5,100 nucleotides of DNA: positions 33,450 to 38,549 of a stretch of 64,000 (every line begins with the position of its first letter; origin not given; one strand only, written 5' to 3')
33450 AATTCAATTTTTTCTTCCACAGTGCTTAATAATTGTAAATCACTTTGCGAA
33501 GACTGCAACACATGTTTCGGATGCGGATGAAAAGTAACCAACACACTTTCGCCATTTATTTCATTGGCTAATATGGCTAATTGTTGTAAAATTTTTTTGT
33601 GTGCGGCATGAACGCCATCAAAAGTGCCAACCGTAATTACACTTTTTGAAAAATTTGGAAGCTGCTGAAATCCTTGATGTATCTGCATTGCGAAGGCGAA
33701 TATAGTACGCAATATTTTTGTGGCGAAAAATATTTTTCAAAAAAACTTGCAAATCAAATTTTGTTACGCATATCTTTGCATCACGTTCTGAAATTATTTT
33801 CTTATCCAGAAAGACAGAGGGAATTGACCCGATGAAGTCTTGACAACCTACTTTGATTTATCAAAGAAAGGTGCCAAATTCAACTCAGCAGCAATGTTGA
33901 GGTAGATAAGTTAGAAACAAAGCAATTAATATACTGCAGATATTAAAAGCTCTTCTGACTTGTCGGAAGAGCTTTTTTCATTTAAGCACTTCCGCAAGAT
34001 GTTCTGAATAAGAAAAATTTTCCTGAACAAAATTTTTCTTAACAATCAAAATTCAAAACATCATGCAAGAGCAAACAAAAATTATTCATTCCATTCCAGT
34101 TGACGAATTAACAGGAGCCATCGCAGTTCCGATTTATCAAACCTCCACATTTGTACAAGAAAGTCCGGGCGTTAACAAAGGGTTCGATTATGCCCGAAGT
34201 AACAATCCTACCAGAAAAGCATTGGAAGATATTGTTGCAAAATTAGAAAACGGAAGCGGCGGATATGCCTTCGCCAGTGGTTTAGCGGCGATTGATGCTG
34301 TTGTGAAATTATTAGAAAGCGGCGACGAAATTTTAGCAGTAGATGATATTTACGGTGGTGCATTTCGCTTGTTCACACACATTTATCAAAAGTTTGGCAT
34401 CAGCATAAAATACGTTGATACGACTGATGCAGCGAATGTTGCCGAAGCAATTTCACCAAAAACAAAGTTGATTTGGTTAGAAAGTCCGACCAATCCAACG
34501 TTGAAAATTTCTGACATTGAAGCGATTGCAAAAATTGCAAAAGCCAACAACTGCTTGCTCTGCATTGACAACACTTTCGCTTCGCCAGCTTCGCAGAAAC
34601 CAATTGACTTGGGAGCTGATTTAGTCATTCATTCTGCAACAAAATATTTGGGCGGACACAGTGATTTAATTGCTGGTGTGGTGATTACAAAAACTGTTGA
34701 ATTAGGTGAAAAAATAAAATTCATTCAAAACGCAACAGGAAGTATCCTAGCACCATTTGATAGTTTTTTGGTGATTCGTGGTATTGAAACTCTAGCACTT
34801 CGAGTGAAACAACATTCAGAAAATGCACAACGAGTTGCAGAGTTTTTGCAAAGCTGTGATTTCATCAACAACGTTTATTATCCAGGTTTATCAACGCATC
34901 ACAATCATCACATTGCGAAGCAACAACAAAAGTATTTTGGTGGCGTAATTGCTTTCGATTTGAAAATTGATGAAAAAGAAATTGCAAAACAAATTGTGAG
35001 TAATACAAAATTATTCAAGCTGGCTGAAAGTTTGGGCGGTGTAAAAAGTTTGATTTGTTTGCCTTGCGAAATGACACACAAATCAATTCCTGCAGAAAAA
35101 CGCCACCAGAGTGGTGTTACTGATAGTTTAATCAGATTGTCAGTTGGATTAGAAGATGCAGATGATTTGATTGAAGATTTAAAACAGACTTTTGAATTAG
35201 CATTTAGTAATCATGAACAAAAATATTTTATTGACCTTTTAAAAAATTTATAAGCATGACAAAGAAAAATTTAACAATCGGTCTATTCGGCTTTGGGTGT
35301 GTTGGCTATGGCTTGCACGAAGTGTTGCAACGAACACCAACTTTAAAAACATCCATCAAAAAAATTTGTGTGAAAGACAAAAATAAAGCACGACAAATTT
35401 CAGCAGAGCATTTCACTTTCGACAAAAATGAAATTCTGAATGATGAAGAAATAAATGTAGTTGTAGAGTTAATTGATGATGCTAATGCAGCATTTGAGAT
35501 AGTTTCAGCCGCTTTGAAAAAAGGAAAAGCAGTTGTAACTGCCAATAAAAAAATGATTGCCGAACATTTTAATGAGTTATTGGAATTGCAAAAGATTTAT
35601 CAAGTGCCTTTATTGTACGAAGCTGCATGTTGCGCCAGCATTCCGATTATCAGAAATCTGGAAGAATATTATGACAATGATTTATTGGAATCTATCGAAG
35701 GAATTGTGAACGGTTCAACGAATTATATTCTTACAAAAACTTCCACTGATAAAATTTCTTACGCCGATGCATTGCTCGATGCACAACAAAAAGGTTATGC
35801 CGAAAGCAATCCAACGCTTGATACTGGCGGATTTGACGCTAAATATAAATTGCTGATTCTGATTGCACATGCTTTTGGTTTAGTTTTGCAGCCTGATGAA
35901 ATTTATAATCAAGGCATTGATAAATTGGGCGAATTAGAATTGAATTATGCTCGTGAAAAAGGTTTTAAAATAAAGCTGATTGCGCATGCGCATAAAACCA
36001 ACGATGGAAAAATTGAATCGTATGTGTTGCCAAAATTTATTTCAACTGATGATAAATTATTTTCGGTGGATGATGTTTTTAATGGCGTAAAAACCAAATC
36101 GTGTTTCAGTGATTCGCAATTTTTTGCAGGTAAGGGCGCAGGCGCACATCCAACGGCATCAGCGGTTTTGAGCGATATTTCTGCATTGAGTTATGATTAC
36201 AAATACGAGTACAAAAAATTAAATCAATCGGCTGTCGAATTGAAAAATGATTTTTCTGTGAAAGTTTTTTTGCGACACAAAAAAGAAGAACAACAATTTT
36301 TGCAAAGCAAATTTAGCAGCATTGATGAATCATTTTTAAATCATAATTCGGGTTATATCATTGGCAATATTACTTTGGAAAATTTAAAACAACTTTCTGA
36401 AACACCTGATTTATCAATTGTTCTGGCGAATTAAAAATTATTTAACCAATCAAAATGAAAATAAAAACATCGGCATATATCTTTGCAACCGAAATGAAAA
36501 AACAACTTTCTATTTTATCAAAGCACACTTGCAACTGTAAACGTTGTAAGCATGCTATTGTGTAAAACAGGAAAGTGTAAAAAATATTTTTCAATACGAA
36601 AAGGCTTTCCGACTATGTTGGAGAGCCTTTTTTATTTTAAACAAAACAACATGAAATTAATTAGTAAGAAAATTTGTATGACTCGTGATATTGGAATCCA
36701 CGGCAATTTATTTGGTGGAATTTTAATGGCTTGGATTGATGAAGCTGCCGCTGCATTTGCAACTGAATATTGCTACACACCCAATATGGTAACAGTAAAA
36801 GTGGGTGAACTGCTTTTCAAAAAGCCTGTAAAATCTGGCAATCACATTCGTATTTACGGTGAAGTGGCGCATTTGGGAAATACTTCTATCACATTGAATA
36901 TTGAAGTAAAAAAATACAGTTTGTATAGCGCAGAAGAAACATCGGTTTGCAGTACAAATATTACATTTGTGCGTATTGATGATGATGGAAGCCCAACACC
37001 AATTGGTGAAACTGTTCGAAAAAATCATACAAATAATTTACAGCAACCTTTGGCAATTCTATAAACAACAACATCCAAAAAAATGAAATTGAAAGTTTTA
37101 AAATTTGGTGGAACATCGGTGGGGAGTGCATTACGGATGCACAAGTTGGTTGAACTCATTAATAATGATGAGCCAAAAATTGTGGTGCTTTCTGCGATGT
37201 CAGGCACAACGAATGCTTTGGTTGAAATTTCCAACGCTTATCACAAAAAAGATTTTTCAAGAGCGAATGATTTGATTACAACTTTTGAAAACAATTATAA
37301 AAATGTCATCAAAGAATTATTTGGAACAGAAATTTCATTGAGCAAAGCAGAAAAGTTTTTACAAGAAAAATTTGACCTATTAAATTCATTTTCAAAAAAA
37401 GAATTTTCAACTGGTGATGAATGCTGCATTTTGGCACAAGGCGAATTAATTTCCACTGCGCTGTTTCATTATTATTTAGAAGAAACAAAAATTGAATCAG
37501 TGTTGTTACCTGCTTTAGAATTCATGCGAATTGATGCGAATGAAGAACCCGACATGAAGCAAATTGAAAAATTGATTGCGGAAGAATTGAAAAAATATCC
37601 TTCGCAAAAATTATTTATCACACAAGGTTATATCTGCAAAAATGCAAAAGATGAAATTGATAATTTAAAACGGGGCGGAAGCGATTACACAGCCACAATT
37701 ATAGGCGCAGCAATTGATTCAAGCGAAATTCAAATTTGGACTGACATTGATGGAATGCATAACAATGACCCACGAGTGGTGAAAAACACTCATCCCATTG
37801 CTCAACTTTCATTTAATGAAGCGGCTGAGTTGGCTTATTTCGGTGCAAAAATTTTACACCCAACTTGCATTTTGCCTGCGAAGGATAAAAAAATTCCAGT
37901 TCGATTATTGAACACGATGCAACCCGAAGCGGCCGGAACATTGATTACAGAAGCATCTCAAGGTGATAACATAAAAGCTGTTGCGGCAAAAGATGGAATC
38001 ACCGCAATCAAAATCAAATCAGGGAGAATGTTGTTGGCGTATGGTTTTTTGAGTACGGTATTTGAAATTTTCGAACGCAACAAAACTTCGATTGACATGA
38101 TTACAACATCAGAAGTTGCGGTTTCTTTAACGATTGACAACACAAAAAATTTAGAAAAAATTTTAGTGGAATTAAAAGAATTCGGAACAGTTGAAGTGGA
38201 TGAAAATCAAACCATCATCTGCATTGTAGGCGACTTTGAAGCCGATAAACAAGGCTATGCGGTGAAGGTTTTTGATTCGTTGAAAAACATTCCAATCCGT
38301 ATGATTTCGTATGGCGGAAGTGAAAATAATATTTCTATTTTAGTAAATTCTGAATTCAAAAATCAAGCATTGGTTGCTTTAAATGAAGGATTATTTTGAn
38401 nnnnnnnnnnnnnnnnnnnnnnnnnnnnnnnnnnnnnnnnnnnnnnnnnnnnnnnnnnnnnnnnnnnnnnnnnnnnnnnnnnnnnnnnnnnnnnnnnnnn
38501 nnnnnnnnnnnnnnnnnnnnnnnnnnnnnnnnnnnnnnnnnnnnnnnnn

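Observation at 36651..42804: Aspartate kinase translationally coupled to an uncharacterised phosphorylate/nucleotidylate/acetylate/glycosylate cassette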

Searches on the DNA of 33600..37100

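Call 52: search_rna_families(source=window, start=33600, end=37100, threshold=evalue, max_evalue=1, show_alignments=2)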
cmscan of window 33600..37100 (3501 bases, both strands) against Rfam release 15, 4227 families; matches with E-value up to 1: 4.
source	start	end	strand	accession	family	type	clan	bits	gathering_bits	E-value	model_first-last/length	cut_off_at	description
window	33799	33912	+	RF00162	SAM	Cis-reg; riboswitch;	CL00012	74.5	44.4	7e-17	1-108/108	no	SAM riboswitch aptamer (S box leader)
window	33856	33987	+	RF00557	L10_leader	Cis-reg; leader;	-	29.3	44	0.045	1-138/138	no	Ribosomal protein L10 leader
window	33931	33982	+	RF02386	sau-19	Gene; sRNA;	-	24.5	80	0.26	1-75/75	no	Staphylococcus sRNA sau-19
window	36580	36634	+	RF01472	rli40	Gene; sRNA;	-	19.8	100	0.063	1-263/263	no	Listeria sRNA rli40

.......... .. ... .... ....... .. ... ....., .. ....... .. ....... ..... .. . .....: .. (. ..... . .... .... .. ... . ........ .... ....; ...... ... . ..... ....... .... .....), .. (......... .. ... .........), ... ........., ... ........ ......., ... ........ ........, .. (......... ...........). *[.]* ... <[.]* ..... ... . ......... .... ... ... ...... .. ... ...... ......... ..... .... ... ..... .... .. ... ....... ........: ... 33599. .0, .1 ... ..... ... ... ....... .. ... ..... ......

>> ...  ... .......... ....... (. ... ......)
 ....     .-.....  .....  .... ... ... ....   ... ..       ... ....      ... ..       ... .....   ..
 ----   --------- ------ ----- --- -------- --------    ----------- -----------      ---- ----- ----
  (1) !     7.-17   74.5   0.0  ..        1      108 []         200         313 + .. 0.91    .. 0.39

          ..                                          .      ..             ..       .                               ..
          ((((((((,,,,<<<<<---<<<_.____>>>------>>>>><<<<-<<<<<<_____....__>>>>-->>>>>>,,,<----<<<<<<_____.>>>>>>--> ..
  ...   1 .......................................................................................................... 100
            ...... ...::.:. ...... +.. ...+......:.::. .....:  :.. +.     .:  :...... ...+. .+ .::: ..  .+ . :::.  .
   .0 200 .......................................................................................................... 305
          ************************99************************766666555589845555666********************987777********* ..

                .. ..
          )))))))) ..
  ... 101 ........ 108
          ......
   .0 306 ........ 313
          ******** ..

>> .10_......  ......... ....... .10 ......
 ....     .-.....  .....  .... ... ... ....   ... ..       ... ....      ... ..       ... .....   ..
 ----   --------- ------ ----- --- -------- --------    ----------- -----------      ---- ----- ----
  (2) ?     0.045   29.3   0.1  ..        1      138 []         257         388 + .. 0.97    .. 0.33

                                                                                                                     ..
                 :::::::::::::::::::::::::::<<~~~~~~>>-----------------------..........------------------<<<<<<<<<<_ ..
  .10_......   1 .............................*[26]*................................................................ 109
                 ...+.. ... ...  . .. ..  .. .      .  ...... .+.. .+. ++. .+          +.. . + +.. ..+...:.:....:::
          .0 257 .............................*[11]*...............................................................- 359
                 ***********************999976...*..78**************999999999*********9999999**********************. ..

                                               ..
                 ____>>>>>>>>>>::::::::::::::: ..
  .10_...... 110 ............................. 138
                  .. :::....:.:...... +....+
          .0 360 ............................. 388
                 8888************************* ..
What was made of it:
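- Tried and rejected: A lysine riboswitch or any other Rfam family in the hom-thioesterase spacer: none (call 52).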

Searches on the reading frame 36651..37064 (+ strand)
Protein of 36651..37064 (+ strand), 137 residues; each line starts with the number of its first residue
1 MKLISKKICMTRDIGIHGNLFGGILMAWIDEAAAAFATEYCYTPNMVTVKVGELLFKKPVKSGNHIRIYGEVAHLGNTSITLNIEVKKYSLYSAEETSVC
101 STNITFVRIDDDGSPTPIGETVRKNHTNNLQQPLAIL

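Call 3: search_protein_families(library=pfam, proteins=[window:36651-37064:+], max_evalue=0.01)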
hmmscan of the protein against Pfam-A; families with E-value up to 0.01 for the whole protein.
window:36651-37064:+ (137 aa): 1 family
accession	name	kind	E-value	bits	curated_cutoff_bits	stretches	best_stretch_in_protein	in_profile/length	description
PF03061.28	4HBT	-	5e-16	59.2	20.6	1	17-88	1-72/79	Thioesterase superfamily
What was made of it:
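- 36651..37064 (+): Hotdog-fold acyl-CoA thioesterase (YciA-like), the conserved partner of lysC in the sister species. Pfam 4HBT, 59 bits (call 3).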

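Call 4: search_protein_families(library=ncbifam, proteins=[window:36651-37064:+], max_evalue=0.01)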
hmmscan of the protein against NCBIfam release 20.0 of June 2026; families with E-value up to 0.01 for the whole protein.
window:36651-37064:+ (137 aa): 3 families
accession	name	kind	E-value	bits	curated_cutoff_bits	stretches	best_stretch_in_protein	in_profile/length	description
NF007970.0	PRK10694.1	equivalog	5.9e-14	52.1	162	1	3-118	12-129/133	acyl-CoA thioester hydrolase YciA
TIGR00369.1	unchar_dom_1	domain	8.5e-06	25.8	36.6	1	16-88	31-102/117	hotdog fold thioesterase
NF052388.1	Lys_ferment_KAL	equivalog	0.00041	20.7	160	1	53-93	53-93/120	3-aminobutyryl-CoA ammonia lyase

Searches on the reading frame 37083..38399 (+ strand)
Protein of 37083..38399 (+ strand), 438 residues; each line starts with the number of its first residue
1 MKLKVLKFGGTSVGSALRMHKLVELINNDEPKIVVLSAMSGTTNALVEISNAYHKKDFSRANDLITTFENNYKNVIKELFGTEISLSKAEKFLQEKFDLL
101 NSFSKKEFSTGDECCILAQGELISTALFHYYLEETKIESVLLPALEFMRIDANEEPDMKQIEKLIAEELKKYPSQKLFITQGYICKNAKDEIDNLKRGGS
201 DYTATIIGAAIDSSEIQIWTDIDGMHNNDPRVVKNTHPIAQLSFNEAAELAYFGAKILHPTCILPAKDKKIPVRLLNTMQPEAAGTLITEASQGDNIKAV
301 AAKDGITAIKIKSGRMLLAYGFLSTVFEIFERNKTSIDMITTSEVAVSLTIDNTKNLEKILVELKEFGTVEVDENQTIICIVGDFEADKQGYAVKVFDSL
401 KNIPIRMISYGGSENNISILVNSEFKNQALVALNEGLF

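Call 3: search_protein_families(library=pfam, proteins=[window:37083-38399:+], max_evalue=0.01)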
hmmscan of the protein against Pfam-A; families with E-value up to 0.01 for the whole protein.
window:37083-38399:+ (438 aa): 3 families
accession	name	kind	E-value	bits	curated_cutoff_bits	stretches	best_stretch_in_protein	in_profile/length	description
PF00696.33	AA_kinase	-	5.5e-37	128.2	24.9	1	2-277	1-234/234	Amino acid kinase family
PF22468.2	ACT_9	-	2.6e-20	72.4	27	2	379-435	1-59/61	ACT domain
PF13840.12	ACT_7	-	8.3e-08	32.4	27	1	372-435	2-65/65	ACT domain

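Call 4: search_protein_families(library=ncbifam, proteins=[window:37083-38399:+], max_evalue=0.01)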
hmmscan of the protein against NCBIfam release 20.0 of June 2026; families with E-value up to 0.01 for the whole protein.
window:37083-38399:+ (438 aa): 26 families (the best 25 are shown)
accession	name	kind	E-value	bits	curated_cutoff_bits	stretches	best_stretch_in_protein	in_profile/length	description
NF006570.0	PRK09084.1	equivalog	1.5e-120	403.3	455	1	2-438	3-449/452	lysine-sensitive aspartokinase 3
TIGR00657.1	asp_kinases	subfamily_domain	2.5e-88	297.1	208.7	1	1-437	1-440/442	aspartate kinase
NF006959.0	PRK09436.1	equivalog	4.9e-85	286.2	726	1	4-438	2-460/819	bifunctional aspartate kinase/homoserine dehydrogenase I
NF004938.0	PRK06291.1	equivalog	5.8e-82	275.8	528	1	4-434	3-458/468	aspartate kinase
TIGR00656.1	asp_kin_monofn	equivalog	8.7e-82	275.3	402.25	1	1-435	1-402/407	aspartate kinase, monofunctional class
NF006515.0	PRK08961.1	equivalog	2.3e-71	240.9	802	1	2-435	8-457/861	bifunctional aspartate kinase/diaminopimelate decarboxylase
NF006540.0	PRK09034.1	equivalog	7.3e-61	206.2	434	1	4-434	2-445/454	aspartate kinase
NF004579.0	PRK05925.1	equivalog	4.1e-59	200.7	665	1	5-433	5-428/440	aspartate kinase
NF007003.0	PRK09466.1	subfamily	3.7e-55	187.7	582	1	4-427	13-442/810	bifunctional aspartate kinase/homoserine dehydrogenase II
NF006068.0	PRK08210.1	equivalog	6.6e-54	183.6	474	2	105-434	63-397/405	aspartate kinase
NF005155.0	PRK06635.1-4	equivalog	2.4e-50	171.7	346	2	114-434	67-398/407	aspartate kinase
NF005154.0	PRK06635.1-2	equivalog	2.8e-47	162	376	2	115-434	69-399/407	aspartate kinase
NF005156.0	PRK06635.1-5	equivalog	2.7e-42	145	594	2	116-432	69-395/411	aspartate kinase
NF006459.0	PRK08841.1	equivalog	7.2e-42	143.8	535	2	116-336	71-294/395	aspartate kinase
NF005656.0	PRK07431.1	equivalog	1.7e-40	139.2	657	2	116-435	69-407/587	aspartate kinase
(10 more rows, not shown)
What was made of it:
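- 37083..38399 (+): lysC, monofunctional aspartate kinase with ACT domains; a housekeeping gene. TIGR00657 scores 297 bits against a cut-off of 209 (call 4).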

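Call 79: find_related_loci(query=window:37083-38399:+, collection=metagenome_contigs, flank=4000)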
Query window:37083-38399:+ (438 aa) in metagenome_contigs; peptide patterns used: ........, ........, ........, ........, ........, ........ (x = any residue, [..] = any of these).
600 stretches matched a pattern (row limit reached: there are more); 589 encode a relative of the query (tblastn E <= 1e-3); the best 80 are kept; 80 distinct loci.
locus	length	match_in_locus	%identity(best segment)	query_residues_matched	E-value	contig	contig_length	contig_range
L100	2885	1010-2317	72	3-438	0e+0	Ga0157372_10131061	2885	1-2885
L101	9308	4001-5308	68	3-438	0e+0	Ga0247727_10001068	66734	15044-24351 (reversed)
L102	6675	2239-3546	69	3-438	0e+0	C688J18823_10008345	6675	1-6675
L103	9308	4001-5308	69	3-438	0e+0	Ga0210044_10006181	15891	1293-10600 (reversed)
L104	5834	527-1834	67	3-438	0e+0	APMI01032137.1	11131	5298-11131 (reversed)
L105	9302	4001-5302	66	5-438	0e+0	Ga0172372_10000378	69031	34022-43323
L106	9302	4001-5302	68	5-438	0e+0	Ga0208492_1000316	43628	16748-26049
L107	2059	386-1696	64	2-438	0e+0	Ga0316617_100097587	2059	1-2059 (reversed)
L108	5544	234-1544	65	3-438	0e+0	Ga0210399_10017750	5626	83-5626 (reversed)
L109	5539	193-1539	62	2-438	0e+0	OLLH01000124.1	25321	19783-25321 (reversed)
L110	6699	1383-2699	64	1-438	0e+0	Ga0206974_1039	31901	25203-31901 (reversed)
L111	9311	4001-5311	61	2-438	3e-179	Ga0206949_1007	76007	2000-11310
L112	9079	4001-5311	62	2-438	3e-179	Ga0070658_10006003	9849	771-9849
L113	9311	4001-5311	61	2-438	3e-177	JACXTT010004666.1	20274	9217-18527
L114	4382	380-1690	61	2-438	0e+0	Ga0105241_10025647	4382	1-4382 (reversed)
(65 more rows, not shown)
